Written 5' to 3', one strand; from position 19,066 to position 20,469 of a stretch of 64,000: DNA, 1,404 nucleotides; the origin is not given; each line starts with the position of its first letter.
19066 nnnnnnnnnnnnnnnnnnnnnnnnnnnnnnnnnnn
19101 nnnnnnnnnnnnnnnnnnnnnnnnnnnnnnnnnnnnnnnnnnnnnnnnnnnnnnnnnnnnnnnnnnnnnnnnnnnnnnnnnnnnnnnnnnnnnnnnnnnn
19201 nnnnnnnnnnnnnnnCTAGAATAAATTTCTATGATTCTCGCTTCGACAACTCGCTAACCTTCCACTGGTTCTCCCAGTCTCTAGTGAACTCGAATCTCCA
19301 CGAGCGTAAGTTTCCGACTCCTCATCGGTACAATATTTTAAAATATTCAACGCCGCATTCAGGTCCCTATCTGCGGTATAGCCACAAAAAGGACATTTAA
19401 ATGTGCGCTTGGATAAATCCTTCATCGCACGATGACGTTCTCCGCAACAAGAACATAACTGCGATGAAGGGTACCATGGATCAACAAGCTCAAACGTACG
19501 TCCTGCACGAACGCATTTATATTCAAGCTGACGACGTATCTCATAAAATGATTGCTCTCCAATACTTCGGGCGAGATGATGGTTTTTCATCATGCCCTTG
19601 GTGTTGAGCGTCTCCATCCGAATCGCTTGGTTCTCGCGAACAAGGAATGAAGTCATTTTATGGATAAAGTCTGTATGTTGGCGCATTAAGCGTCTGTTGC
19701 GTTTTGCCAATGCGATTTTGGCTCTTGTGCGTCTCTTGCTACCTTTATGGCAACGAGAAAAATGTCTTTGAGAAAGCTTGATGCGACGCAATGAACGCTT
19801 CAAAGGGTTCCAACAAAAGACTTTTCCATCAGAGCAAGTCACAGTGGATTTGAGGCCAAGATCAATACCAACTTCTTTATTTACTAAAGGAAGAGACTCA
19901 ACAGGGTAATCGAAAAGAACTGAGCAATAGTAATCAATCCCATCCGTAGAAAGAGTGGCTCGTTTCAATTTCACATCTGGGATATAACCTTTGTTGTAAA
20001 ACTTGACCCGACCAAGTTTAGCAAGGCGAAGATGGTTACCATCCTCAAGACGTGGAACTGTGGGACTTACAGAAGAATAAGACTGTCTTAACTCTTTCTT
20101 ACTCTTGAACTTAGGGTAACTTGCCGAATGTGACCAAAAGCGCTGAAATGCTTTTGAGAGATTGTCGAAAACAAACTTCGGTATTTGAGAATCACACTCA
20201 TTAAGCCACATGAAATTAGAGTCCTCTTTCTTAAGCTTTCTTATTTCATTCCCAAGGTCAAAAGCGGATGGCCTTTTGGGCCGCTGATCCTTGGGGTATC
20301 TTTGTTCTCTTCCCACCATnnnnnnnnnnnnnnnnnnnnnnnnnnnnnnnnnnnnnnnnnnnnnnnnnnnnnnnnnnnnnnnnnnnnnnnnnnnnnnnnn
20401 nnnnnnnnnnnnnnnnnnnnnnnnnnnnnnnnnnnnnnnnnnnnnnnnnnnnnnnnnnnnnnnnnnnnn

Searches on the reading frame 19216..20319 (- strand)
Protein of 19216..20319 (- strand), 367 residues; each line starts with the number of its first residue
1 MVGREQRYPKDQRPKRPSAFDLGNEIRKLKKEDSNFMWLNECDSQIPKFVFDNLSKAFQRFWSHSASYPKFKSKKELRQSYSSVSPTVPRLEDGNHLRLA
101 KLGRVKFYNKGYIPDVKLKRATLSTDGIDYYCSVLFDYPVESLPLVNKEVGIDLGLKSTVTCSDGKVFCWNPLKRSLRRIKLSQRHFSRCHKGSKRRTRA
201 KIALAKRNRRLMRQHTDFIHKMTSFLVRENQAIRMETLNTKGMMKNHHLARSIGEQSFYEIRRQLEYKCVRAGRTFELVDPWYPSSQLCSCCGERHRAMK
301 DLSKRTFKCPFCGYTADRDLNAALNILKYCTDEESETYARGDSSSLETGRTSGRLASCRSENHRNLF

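Call 50: search_protein_families(library=pfam, proteins=[window:19216-20319:-], max_evalue=0.001)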
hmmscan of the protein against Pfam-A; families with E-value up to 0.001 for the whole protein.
window:19216-20319:- (367 aa): 2 families
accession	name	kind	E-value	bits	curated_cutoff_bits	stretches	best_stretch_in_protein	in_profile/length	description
PF07282.18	Cas12f1-like_TNB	-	4.6e-25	88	26.3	1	258-326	1-60/60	Cas12f1-like, TNB domain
PF01385.25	OrfB_IS605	-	5.2e-20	72.3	30.5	1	143-246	12-119/120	Probable transposase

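Call 52: find_related_loci(query=window:19216-20319:-, collection=genome_contigs, flank=10000)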
Query window:19216-20319:- (367 aa) in genome_contigs; peptide patterns used: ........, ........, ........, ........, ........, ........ (x = any residue, [..] = any of these).
32 stretches matched a pattern, but none encodes a relative of the query by tblastn (E <= 1e-3).

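Call 53: find_homologous_proteins(query=window:19216-20319:-, max_evalue=1e-20)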
Query window:19216-20319:- (367 aa): 7375 proteins with E <= 1e-20 among 8000 candidates; the best 120 are listed.
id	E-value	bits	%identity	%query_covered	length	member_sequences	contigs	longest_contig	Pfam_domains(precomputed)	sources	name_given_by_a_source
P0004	2.6e-244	828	100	98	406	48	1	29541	PF12323.15,PF01385.26,PF07282.19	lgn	-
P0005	5.6e-135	468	63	93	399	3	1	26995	PF12323.15,PF01385.26,PF07282.19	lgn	-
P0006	9.2e-129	448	62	92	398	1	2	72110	PF12323.15,PF01385.26,PF07282.19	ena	-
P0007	4.8e-126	439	60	92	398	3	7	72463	PF12323.15,PF01385.26,PF07282.19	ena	-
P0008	3.3e-125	436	60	92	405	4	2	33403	PF12323.15,PF01385.26,PF07282.19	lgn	-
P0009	6.8e-122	425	57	97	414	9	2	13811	PF12323.15,PF01385.26,PF07282.19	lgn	-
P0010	8.4e-120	418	56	92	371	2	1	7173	PF01385.26,PF07282.19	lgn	-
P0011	8.7e-117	409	100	49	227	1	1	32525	-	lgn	-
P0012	1.0e-116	408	56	93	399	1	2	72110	PF12323.15,PF01385.26,PF07282.19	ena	-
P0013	1.5e-113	398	55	92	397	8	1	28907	PF12323.15,PF01385.26,PF07282.19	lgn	-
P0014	2.0e-110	388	56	92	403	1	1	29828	PF12323.15,PF01385.26,PF07282.19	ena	-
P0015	4.5e-110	386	53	92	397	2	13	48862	PF12323.15,PF01385.26,PF07282.19,PF13248.12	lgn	-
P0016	8.1e-109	382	55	92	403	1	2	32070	PF12323.15,PF01385.26,PF07282.19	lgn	-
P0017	1.9e-108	381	55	92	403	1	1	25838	PF12323.15,PF01385.26,PF07282.19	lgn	-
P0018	3.1e-108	380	55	92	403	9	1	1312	PF12323.15,PF01385.26,PF07282.19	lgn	-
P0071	3.2e-99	351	52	92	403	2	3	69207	PF12323.15,PF01385.26,PF07282.19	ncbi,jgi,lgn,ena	jgi:putative transposase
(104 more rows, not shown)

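Call 54: search_dna_similar(query=P0071, collection=phages, mode=protein, max_rows=25, max_evalue=1e-30)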
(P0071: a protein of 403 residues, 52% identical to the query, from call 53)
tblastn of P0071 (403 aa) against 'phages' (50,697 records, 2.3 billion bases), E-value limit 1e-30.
Records with a match: 119; places in all: 168; records where one place covers at least 80% of the query: 91.
Best place of each record, by identity: <60% 119.
By first word of the organism name: Staphylococcus 22; Prevotella 15; Lactobacillus 11; Bacillus 8; Vibrio 8; Campylobacter 7; Nodularia 6; Bacteriophage 4; Helicobacter 4; Thermus 3; and 19 more.
By host as written in the record: - 16; Prevotella sp. 15; Lactobacillus plantarum 7; Staphylococcus aureus 5; Staphylococcus carnosus TM300 5; Nodularia spumigena KAC65 4; Helicobacter pylori 4; Staphylococcus aureus (phage propagation strain 47) 4; and 39 more.
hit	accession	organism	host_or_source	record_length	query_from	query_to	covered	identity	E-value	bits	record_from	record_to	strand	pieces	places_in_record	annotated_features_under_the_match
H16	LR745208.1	uncultured phage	metagenomic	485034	1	386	96%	39.4%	6e-67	236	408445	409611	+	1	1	record has no annotation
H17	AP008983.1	Clostridium phage c-st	Clostridium botulinum type C strain ...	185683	1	366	91%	40.6%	2e-65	231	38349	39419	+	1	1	putative IS transposase (OrfB)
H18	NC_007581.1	Clostridium phage c-st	Clostridium botulinum type C strain ...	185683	1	366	91%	40.6%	2e-65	231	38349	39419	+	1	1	transposase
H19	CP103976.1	Clostridioides phage HGP05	Clostridioides difficile HGP05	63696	6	366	90%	40.1%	6e-61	218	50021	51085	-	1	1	record has no annotation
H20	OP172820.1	Parabacteroides phage PF672P2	Parabacteroides faecis DA672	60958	6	369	90%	39.2%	9e-54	197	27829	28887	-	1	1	hypothetical protein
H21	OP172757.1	Enterocloster phage CB473P3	Enterocloster bolteae DA473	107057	1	366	91%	37.2%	3e-51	190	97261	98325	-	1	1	hypothetical protein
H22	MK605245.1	Nodularia phage vB_NspS-kac68v161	Nodularia spumigena kac68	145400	1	369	92%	36.6%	3e-51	190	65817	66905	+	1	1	transposase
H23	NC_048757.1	Nodularia phage vB_NspS-kac68v161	Nodularia spumigena kac68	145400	1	369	92%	36.6%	3e-51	190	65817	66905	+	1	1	transposase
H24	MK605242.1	Nodularia phage vB_NspS-kac65v151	Nodularia spumigena KAC65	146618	1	369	92%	36.6%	3e-51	190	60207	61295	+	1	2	transposase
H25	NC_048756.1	Nodularia phage vB_NspS-kac65v151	Nodularia spumigena KAC65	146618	1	369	92%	36.6%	3e-51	190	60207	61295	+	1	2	transposase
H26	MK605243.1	Nodularia phage vB_NspS-kac65v161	Nodularia spumigena KAC65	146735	1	369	92%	36.6%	3e-51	190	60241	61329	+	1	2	transposase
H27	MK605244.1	Nodularia phage vB_NspS-kac65v162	Nodularia spumigena KAC65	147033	1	369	92%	36.6%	3e-51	190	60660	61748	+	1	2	transposase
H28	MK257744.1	Thermus phage YS40_Isch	Thermus thermophilus HB8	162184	1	369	92%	36.4%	2e-45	173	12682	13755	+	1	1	IS200/IS605 family transposase ISCsa5 | Transposase IS200 like protein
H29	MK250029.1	Prevotella phage Lak-C1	Prevotella sp.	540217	1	370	92%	36.0%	2e-51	191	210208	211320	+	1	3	record has no annotation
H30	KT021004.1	Thermobifida phage P1312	Thermobifida fusca NTU22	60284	6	366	90%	36.8%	3e-49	184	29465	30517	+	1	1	hypothetical protein | transposase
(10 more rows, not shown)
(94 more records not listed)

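Call 55: find_encoding_contigs(protein=P0006, flank=10000, max_places=3)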
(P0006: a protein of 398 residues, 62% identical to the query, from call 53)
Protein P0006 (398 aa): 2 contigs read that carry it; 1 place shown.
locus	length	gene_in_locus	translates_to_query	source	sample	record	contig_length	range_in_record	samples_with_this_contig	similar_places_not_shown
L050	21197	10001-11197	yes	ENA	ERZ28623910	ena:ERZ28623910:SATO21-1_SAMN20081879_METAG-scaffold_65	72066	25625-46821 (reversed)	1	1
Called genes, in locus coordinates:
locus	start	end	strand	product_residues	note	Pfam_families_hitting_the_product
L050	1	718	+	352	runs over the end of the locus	-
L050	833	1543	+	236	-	-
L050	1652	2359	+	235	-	-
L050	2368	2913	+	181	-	-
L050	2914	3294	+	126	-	-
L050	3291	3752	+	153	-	-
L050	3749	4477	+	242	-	PF01471:PG_binding_1 (faint), PF09374:PG_binding_3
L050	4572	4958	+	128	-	-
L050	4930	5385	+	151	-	-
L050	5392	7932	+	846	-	-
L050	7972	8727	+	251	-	-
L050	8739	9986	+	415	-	-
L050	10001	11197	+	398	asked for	PF12323:HTH_OrfB_IS605, PF01385:OrfB_IS605, PF07282:Cas12f1-like_TNB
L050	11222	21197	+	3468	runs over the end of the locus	-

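Call 56: find_encoding_contigs(protein=P0012, flank=10000, max_places=3)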
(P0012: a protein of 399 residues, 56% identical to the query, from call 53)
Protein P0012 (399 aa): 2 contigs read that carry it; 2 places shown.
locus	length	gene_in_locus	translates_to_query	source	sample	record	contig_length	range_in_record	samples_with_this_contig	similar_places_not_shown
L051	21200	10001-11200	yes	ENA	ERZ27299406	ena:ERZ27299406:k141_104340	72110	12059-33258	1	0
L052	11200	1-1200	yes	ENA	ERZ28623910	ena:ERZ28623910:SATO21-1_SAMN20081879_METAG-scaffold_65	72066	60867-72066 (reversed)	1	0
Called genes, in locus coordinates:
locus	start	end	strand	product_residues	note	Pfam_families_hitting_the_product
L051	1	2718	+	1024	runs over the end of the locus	PF05272:VapE-like_dom, PF19263:DUF5906 (weak)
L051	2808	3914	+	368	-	-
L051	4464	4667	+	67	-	-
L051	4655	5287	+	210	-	-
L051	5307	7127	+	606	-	PF00476:DNA_pol_A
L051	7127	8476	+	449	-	PF00271:Helicase_C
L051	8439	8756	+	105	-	-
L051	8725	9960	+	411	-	PF10926:DUF2800, PF12705:PDDEXK_1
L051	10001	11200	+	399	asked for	PF12323:HTH_OrfB_IS605, PF01385:OrfB_IS605, PF07282:Cas12f1-like_TNB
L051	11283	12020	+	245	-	-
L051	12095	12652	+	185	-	-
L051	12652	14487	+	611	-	-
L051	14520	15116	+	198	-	-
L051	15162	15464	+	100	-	-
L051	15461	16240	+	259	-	-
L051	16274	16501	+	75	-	PF12323:HTH_OrfB_IS605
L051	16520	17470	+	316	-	PF01385:OrfB_IS605, PF07282:Cas12f1-like_TNB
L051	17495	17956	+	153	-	-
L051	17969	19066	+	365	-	-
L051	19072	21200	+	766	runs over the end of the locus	-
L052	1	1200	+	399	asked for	PF12323:HTH_OrfB_IS605, PF01385:OrfB_IS605, PF07282:Cas12f1-like_TNB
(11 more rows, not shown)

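Call 60: find_encoding_contigs(protein=P0007, flank=10000, max_places=8)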
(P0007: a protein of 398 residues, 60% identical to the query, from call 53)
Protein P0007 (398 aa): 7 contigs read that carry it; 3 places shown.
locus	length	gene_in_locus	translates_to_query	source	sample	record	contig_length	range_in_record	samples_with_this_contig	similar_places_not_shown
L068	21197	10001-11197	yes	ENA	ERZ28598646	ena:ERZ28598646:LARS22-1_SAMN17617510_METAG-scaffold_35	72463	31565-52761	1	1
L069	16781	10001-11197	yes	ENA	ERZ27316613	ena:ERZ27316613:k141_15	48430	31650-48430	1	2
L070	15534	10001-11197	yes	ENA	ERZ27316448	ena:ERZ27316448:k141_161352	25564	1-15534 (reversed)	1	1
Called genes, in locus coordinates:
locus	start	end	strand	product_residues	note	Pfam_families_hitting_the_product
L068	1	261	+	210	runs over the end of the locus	-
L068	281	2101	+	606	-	PF00476:DNA_pol_A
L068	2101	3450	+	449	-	PF00271:Helicase_C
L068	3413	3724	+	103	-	-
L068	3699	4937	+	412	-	PF10926:DUF2800, PF12705:PDDEXK_1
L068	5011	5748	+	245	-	-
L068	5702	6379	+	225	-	-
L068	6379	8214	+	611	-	-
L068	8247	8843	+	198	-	-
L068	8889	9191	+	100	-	-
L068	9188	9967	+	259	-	-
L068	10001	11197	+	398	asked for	PF12323:HTH_OrfB_IS605, PF01385:OrfB_IS605, PF07282:Cas12f1-like_TNB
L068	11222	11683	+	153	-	-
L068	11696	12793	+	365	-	-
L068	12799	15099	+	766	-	-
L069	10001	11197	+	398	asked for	PF12323:HTH_OrfB_IS605, PF01385:OrfB_IS605, PF07282:Cas12f1-like_TNB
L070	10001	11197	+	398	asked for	PF12323:HTH_OrfB_IS605, PF01385:OrfB_IS605, PF07282:Cas12f1-like_TNB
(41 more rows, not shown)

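Call 61: find_related_loci(query=L051:1-2718:+, collection=viral_contigs, flank=10000)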
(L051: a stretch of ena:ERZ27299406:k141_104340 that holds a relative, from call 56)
Query L051:1-2718:+ (905 aa) in viral_contigs; peptide patterns used: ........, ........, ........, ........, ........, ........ (x = any residue, [..] = any of these).
1 stretches matched a pattern, but none encodes a relative of the query by tblastn (E <= 1e-3).
